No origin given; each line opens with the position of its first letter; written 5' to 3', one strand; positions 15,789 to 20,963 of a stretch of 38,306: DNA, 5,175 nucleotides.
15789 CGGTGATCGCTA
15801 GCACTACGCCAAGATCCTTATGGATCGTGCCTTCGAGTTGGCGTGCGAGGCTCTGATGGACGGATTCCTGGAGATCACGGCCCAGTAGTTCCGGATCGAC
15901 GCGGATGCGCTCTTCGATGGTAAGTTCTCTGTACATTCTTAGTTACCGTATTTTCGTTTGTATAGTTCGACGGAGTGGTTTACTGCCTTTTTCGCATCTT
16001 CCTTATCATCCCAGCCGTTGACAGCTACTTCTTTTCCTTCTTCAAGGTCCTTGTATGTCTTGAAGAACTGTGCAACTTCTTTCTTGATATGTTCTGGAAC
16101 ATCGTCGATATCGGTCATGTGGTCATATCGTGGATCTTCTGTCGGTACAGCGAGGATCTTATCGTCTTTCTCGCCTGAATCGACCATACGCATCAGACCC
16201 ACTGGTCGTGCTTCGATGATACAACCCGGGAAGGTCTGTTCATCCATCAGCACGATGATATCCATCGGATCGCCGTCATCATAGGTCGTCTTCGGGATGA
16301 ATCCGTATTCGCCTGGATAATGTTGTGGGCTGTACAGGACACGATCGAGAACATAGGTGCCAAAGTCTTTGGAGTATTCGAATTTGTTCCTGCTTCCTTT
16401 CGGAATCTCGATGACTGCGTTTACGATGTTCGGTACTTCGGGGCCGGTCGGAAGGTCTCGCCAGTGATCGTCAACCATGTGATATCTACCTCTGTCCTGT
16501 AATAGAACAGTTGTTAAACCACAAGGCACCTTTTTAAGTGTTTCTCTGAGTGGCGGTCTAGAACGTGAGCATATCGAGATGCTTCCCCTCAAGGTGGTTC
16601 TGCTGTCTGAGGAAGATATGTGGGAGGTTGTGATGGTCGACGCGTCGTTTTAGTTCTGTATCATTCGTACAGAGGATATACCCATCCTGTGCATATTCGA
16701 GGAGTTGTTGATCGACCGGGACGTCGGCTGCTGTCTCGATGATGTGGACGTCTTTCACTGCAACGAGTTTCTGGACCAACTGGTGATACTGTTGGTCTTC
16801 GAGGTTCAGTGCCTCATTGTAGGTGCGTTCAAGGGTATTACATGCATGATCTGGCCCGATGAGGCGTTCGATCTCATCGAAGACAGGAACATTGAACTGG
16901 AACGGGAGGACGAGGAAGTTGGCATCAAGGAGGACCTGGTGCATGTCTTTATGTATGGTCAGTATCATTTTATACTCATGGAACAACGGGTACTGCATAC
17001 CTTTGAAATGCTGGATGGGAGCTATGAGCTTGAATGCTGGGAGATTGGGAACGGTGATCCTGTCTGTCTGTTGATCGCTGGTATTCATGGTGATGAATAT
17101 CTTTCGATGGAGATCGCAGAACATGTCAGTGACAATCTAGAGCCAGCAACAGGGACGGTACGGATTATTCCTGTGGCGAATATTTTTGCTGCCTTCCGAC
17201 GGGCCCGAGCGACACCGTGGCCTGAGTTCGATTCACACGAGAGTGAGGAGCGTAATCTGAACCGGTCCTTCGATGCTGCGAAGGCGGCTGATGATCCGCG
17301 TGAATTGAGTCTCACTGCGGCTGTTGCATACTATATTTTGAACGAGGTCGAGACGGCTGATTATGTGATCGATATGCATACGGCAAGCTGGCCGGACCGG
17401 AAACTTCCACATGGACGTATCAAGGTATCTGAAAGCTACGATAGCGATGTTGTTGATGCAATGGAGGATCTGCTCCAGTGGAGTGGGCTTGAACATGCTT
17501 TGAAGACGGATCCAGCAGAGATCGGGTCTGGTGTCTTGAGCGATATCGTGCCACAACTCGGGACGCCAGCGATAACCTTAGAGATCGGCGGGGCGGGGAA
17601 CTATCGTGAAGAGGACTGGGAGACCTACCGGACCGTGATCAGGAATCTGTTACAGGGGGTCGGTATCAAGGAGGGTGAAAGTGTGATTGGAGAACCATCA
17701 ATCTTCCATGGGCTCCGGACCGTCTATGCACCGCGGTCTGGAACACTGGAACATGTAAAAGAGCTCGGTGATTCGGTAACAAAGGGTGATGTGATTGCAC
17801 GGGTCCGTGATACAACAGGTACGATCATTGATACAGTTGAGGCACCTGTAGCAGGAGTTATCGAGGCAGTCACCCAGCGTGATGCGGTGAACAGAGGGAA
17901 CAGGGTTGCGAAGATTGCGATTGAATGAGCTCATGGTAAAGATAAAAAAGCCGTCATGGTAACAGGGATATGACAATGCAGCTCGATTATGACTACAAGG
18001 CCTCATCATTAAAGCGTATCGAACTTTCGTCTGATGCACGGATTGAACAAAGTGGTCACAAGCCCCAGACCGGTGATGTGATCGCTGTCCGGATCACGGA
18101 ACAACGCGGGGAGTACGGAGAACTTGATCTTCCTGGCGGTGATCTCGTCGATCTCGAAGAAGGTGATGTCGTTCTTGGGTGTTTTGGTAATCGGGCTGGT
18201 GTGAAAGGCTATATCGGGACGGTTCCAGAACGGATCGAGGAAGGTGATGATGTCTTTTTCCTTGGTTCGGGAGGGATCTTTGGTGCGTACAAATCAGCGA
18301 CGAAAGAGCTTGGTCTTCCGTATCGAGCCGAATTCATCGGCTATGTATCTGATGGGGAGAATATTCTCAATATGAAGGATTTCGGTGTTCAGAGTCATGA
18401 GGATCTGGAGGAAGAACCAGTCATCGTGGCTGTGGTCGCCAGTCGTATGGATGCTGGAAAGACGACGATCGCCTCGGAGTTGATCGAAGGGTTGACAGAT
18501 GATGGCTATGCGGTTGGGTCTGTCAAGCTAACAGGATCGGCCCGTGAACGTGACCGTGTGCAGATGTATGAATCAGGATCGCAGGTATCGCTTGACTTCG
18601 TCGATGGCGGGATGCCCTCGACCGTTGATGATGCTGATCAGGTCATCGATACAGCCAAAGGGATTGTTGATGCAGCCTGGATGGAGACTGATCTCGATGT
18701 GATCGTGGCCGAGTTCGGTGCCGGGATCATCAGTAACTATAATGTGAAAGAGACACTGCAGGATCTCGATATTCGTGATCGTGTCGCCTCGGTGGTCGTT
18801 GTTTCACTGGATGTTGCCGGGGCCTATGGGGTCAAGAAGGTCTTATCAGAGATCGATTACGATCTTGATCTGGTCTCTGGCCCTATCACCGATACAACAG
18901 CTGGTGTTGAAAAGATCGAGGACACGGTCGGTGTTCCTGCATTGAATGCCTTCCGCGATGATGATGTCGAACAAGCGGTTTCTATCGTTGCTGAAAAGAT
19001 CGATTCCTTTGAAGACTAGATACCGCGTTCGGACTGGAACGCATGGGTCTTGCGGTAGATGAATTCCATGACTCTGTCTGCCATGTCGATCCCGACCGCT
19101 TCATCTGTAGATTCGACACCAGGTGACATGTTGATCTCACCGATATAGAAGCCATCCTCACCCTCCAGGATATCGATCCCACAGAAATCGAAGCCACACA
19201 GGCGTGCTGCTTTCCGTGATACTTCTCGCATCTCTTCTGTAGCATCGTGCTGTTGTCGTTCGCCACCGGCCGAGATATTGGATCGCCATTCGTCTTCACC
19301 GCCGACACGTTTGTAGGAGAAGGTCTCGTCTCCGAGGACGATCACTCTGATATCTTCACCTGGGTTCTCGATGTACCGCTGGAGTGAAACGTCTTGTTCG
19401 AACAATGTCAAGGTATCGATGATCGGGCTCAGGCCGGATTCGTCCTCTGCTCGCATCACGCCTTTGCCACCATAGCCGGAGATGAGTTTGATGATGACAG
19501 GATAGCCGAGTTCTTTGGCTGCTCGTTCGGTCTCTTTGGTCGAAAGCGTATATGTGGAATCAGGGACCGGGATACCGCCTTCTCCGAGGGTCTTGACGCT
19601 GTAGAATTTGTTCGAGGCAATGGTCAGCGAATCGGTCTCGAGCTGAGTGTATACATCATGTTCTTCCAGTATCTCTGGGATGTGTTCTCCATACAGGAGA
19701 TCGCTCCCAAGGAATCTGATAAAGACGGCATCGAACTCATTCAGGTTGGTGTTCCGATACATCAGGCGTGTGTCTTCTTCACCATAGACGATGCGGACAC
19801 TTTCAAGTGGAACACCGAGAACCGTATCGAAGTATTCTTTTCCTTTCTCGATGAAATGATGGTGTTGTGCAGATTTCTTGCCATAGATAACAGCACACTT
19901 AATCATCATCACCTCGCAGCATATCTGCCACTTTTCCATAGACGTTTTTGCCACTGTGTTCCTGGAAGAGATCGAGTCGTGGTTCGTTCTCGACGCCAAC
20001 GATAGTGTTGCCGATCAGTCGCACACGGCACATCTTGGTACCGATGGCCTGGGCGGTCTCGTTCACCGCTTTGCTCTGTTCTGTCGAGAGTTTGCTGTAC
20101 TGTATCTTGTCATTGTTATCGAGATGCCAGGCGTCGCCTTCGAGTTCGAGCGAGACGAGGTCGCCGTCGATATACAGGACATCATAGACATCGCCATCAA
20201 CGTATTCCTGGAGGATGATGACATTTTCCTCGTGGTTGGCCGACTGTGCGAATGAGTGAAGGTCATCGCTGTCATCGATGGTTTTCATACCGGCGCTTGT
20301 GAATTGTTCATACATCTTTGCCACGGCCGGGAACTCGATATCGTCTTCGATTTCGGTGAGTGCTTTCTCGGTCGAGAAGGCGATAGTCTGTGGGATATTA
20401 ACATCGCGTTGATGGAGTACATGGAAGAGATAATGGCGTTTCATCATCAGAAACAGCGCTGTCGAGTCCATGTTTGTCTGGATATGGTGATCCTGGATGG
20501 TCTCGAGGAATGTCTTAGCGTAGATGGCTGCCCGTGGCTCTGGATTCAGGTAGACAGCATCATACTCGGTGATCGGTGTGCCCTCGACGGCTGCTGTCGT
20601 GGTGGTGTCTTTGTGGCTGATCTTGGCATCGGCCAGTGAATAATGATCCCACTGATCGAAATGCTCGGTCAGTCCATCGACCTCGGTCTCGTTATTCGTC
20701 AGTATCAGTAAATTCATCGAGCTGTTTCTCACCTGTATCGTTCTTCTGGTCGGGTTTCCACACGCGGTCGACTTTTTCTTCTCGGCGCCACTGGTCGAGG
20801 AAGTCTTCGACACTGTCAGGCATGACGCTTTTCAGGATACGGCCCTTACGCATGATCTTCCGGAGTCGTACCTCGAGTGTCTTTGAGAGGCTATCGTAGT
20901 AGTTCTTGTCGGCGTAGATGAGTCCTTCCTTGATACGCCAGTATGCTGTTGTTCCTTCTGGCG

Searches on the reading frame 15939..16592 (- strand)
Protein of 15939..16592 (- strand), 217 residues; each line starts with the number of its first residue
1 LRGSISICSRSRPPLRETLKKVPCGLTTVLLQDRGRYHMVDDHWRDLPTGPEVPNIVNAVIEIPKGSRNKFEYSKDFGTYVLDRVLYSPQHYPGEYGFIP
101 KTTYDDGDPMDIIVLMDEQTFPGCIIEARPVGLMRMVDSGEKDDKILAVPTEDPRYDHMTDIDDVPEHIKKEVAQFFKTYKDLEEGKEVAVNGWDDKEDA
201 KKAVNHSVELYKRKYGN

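Call 54: search_protein_families(library=pfam, proteins=[window:15939-16592:-], max_evalue=0.001)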
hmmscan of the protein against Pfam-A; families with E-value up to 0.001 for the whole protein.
window:15939-16592:- (217 aa): 1 family
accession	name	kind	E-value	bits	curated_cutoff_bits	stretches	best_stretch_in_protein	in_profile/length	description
PF00719.24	Pyrophosphatase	-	1.8e-61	206.9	23.5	1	59-212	1-153/153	Inorganic pyrophosphatase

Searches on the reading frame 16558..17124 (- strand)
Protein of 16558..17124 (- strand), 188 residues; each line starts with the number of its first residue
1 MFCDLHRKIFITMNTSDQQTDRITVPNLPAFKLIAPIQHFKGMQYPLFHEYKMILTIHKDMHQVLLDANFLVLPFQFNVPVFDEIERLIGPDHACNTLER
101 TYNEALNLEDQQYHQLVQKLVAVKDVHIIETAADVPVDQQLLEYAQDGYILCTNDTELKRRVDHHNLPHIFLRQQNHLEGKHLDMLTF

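Call 54: search_protein_families(library=pfam, proteins=[window:16558-17124:-], max_evalue=0.001)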
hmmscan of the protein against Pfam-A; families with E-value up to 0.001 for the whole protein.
window:16558-17124:- (188 aa): 1 family
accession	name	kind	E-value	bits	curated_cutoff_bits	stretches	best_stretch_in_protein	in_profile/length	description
PF18477.7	PIN_9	-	1.3e-12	48.4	26.3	1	64-175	1-116/116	PIN like domain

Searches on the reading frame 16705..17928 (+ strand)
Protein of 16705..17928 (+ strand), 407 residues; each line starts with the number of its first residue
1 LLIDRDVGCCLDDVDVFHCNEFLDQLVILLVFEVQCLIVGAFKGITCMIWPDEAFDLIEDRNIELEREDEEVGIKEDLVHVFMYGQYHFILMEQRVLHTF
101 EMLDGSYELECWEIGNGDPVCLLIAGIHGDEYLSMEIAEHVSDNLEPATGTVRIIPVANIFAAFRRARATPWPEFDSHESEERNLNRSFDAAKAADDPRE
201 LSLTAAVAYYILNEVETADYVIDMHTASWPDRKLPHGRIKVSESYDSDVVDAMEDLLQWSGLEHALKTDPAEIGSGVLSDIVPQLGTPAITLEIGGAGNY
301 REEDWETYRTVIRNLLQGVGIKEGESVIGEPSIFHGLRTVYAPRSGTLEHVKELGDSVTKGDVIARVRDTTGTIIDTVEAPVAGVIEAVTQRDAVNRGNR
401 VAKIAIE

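Call 54: search_protein_families(library=pfam, proteins=[window:16705-17928:+], max_evalue=0.001)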
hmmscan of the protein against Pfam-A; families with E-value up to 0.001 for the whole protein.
window:16705-17928:+ (407 aa): 1 family
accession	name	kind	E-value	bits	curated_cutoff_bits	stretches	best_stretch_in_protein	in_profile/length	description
PF24827.1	AstE_AspA_cat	-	3.1e-22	79.5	25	1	121-317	5-190/192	Succinylglutamate desuccinylase/Aspartoacylase catalytic domain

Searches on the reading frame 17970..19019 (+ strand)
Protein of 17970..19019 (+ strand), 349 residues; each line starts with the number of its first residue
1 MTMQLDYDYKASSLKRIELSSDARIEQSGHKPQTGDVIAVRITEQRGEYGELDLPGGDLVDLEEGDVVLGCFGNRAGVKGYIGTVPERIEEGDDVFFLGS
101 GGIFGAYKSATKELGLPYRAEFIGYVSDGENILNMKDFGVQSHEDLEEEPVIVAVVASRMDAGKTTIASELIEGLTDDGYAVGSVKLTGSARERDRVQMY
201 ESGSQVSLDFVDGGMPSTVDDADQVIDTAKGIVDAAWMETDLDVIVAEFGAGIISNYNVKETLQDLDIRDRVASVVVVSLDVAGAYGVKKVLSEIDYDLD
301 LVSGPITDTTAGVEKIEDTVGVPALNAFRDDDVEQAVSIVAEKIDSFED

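Call 3: search_protein_families(library=pfam, proteins=[window:17970-19019:+], max_evalue=1)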
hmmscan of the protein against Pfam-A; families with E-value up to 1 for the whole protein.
window:17970-19019:+ (349 aa): 2 families
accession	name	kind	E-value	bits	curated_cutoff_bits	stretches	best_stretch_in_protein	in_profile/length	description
PF03205.20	MobB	-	0.0001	22.7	26.6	1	154-195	3-43/133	Molybdopterin guanine dinucleotide synthesis protein B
PF01656.29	CbiA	-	0.059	13.8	25.4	0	156-229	4-62/125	CobQ/CobB/MinD/ParA nucleotide binding domain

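Call 39: search_protein_families(library=ncbifam, proteins=[window:17970-19019:+], max_evalue=0.1)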
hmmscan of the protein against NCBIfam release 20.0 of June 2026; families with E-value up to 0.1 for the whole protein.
window:17970-19019:+ (349 aa): 3 families
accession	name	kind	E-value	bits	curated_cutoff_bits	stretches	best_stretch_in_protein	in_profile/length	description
TIGR00176.1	mobB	equivalog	0.00015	21.8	76.2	1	154-205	2-58/155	molybdopterin-guanine dinucleotide biosynthesis protein B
NF011056.0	PRK14489.1-1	equivalog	0.0012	18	379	1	143-196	196-253/363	bifunctional molybdenum cofactor guanylyltransferase MobA/molybdopterin-guanine dinucleotide biosynthesis adaptor protein MobB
NF011063.0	PRK14494.1-2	equivalog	0.015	15.1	258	1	153-190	4-40/227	putative molybdopterin-guanine dinucleotide biosynthesis protein MobB/FeS domain-containing protein protein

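Call 56: search_solved_structures(query=window:17970-19019:+, max_evalue=1)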
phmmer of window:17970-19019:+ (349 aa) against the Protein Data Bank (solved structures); distinct sequences matched with E-value up to 1: 1.
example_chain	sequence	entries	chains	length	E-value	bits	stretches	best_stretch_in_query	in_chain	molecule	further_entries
9bey_A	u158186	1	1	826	0.91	11.7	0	166-220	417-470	GH2 beta-galactosidase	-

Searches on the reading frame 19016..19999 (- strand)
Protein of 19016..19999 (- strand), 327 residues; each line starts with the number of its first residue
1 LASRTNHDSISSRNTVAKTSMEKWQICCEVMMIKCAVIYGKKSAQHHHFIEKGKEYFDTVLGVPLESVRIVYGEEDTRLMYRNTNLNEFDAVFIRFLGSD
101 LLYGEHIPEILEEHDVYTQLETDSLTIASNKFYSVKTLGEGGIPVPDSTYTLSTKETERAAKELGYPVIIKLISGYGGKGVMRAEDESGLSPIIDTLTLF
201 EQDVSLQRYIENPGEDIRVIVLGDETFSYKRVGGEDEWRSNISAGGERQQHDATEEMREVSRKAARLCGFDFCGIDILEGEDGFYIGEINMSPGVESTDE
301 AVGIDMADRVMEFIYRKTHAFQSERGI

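Call 3: search_protein_families(library=pfam, proteins=[window:19016-19999:-], max_evalue=1)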
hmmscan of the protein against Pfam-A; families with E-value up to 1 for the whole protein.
window:19016-19999:- (327 aa): 10 families
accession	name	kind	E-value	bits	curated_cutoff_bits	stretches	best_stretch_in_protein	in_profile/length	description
PF08443.16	RimK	-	1.9e-32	112.9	21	1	128-314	1-188/188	RimK-like ATP-grasp domain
PF02955.21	GSH-S_ATP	-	3.5e-16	59.6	23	1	149-293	16-164/175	Prokaryotic glutathione synthetase, ATP-grasp domain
PF02655.19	ATP-grasp_3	-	1.8e-08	35.1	23.2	1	128-290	1-154/160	ATP-grasp domain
PF02786.22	CPSase_L_D2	-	2.7e-07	30.7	19.8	1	137-225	8-103/211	Carbamoyl-phosphate synthase L chain, ATP binding domain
PF07478.18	Dala_Dala_lig_C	-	6.3e-07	29.5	24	1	153-296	23-179/204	D-ala D-ala ligase C-terminus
PF02750.19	Synapsin_C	-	7.5e-06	26.1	22.5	1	135-288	23-173/203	Synapsin, ATP binding domain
PF02222.28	ATP-grasp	-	8.8e-05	22.7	27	1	139-210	4-76/179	ATP-grasp domain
PF14397.11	ATPgrasp_ST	-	0.00053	19.7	31.4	1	126-186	17-81/278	Sugar-transfer associated ATP-grasp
PF13549.11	ATP-grasp_5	-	0.0017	18.2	27.6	1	136-174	17-55/221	ATP-grasp domain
PF18030.7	Rimk_N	-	0.011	16.4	26.4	1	48-122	17-91/94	RimK PreATP-grasp domain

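Call 39: search_protein_families(library=ncbifam, proteins=[window:19016-19906:-], max_evalue=0.1)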
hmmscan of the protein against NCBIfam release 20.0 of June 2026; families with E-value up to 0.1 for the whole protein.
window:19016-19906:- (296 aa): 48 families (the best 25 are shown)
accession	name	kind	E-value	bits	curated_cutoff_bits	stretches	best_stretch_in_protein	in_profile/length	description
TIGR00768.1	rimK_fam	subfamily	6e-48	163.6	143.4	1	48-283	38-276/276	RimK family alpha-L-glutamate ligase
NF040720.1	MptN_Meth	equivalog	1.2e-41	142.7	350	1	32-283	31-290/291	tetrahydromethanopterin:alpha-L-glutamate ligase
TIGR02144.1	LysX_arch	equivalog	4.5e-37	127.7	275.6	1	54-285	44-277/281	lysine biosynthesis protein LysX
NF007764.0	PRK10446.1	equivalog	3.7e-34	118.4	331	1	47-288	47-291/300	30S ribosomal protein S6--L-glutamate ligase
TIGR04356.1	grasp_GAK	hypoth_equivalog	1.4e-23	83.4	300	1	43-286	39-286/287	GAK system ATP-grasp enzyme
NF009110.0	PRK12458.1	subfamily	2.9e-22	79.1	408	1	54-288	82-332/349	glutathione synthetase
NF003573.0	PRK05246.1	equivalog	2.8e-19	69.1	272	1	51-287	73-313/316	glutathione synthase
TIGR04443.1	F420_CofF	equivalog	2.3e-17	63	300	1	71-284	64-279/283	coenzyme gamma-F420-2:alpha-L-glutamate ligase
TIGR02068.2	cya_phycin_syn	equivalog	2.1e-15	55.8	850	2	94-195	208-308/862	cyanophycin synthetase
TIGR01380.1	glut_syn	equivalog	1.2e-14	54.1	299.05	1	52-283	73-308/312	glutathione synthase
NF010623.0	PRK14016.1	subfamily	1.4e-12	46.6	877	1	95-194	210-308/871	cyanophycin synthetase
NF002378.0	PRK01372.1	subfamily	3.2e-11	42.5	243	1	3-266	8-275/305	D-alanine--D-alanine ligase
NF006286.0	PRK08462.1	equivalog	4.4e-10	39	740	1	54-265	73-298/445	acetyl-CoA carboxylase biotin carboxylase subunit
NF006367.0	PRK08591.1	subfamily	1.1e-09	37.6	597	1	90-275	106-308/451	acetyl-CoA carboxylase biotin carboxylase subunit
NF006406.0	PRK08654.1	equivalog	6.6e-09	34.8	739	1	91-280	107-312/499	acetyl-CoA carboxylase biotin carboxylase subunit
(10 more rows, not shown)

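Call 40: search_solved_structures(query=window:19016-19906:-, max_evalue=0.001)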
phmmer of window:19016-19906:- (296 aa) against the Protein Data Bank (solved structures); distinct sequences matched with E-value up to 0.001: 68 (the best 60 are shown).
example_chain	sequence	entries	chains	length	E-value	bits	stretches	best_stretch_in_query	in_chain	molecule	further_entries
5zct_A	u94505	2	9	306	1.5e-29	106.6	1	47-286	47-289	Ribosomal protein S6--L-glutamate ligase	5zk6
4iwx_A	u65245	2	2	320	1.7e-29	106.4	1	47-286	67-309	Ribosomal protein S6 modification protein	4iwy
7qyr_A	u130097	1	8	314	8.2e-29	104.1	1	19-285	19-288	Probable alpha-L-glutamate ligase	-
7qys_A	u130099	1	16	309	5.8e-28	101.4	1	44-287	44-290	Probable alpha-L-glutamate ligase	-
3vpb_A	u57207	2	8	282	2.1e-22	83.1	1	52-284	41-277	Putative acetylornithine deacetylase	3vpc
3vpd_A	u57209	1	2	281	1.3e-19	74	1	98-284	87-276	Ribosomal protein S6 modification protein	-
1uc8_A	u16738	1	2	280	2.2e-18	69.9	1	98-284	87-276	lysine biosynthesis enzyme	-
1uc9_A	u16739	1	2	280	3e-18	69.5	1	98-284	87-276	lysine biosynthesis enzyme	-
5k2m_A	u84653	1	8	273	4.4e-17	65.7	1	77-283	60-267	RimK-related lysine biosynthesis protein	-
3ouu_A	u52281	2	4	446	5.5e-12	48.9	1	56-281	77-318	Biotin carboxylase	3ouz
8fxh_A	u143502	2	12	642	5.9e-09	39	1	38-164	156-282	RimK domain-containing protein ATP-grasp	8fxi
7kc7_A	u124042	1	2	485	1.4e-08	37.8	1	74-205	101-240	2-oxoglutarate carboxylase small subunit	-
7kct_A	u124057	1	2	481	1.9e-08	37.3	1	74-205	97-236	2-oxoglutarate carboxylase small subunit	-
7kbl_A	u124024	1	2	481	1.9e-08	37.3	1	74-205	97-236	2-oxoglutarate carboxylase small subunit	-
4mv1_A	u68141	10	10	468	2.3e-08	37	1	91-277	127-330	Biotin carboxylase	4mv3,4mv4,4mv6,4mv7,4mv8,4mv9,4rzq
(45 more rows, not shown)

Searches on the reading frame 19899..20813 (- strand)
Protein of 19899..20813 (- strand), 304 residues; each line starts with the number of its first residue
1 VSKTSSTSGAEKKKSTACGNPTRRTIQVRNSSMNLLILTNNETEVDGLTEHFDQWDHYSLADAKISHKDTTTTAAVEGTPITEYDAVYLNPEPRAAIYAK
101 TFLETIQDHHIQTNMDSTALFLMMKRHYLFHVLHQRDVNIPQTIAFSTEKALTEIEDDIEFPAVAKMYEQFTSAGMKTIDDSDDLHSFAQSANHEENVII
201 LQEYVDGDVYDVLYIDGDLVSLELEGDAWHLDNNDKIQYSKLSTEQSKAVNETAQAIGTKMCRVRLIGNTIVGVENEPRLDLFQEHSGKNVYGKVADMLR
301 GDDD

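Call 3: search_protein_families(library=pfam, proteins=[window:19899-20813:-], max_evalue=1)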
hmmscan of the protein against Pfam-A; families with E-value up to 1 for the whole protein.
window:19899-20813:- (304 aa): 5 families
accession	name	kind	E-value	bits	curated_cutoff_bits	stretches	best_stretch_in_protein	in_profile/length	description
PF07478.18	Dala_Dala_lig_C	-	0.00079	19.4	24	1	147-216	23-92/204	D-ala D-ala ligase C-terminus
PF02222.28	ATP-grasp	-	0.0053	16.9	27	1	133-260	3-132/179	ATP-grasp domain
PF06949.16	DUF1292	-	0.02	16.2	24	1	149-171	51-73/75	Protein of unknown function (DUF1292)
PF16797.11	Fungal_KA1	-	0.043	14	27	1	24-78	8-62/118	Fungal kinase associated-1 domain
PF02223.23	Thymidylate_kin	-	0.1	12.7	27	1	68-143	9-82/185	Thymidylate kinase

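Call 39: search_protein_families(library=ncbifam, proteins=[window:19899-20717:-], max_evalue=0.1)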
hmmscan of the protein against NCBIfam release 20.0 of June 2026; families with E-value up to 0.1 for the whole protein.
window:19899-20717:- (272 aa): 18 families
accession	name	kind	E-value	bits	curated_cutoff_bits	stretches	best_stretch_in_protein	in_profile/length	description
NF002378.0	PRK01372.1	subfamily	3.8e-08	32.4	243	1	83-255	90-259/305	D-alanine--D-alanine ligase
NF009402.0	PRK12767.1-1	equivalog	8.8e-07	28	218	1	90-175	112-195/329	carbamoyl phosphate synthase-like protein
TIGR00768.1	rimK_fam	subfamily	1.1e-05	25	143.4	1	99-176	93-173/276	RimK family alpha-L-glutamate ligase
TIGR01205.1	D_ala_D_alaTIGR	subfamily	2.1e-05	23.7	245.65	1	91-191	104-211/318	D-alanine--D-alanine ligase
NF002563.0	PRK02186.1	subfamily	3.1e-05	22.4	625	1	95-180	109-195/890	argininosuccinate lyase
TIGR02068.2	cya_phycin_syn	equivalog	5.7e-05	21.3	850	1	99-189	219-310/862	cyanophycin synthetase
NF009406.0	PRK12767.1-5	equivalog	0.00018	20.7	271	1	85-184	104-201/327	carbamoyl phosphate synthase-like protein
NF000091.3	D_ala_D_ser_VanG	exception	0.00025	20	495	1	90-175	132-220/344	D-alanine--D-serine ligase VanG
NF002527.0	PRK01966.1-3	equivalog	0.00075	18.8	310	1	92-189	117-219/332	D-alanine--D-alanine ligase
NF009403.0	PRK12767.1-2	equivalog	0.0019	17.4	286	1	101-181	115-192/342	carbamoyl phosphate synthase-like protein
TIGR03909.1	pyrrolys_PylC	equivalog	0.0023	16.7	248.3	1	126-181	122-175/374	3-methylornithine--L-lysine ligase PylC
NF010623.0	PRK14016.1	subfamily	0.0029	15.8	877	1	100-189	221-311/871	cyanophycin synthetase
TIGR02144.1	LysX_arch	equivalog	0.0037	16.4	275.6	1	79-179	73-177/281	lysine biosynthesis protein LysX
TIGR01369.1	CPSaseII_lrg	equivalog_domain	0.0051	14.4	1027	1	93-179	669-758/1052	carbamoyl-phosphate synthase (glutamine-hydrolyzing) large subunit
NF003671.0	PRK05294.1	equivalog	0.016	12.8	599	1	93-177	666-752/1058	carbamoyl-phosphate synthase large subunit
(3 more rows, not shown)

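Call 57: search_solved_structures(query=window:19899-20717:-, max_evalue=1)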
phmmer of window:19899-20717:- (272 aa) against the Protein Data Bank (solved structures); distinct sequences matched with E-value up to 1: 3.
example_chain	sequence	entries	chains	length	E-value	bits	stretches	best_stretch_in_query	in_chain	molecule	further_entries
3r23_A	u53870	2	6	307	0.0015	21.5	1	81-204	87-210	D-alanine--D-alanine ligase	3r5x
5d8d_A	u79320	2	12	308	0.004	20.1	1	116-256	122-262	D-alanine--D-alanine ligase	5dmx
4fu0_A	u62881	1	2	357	0.015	18.2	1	90-263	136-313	D-alanine--D-alanine ligase 7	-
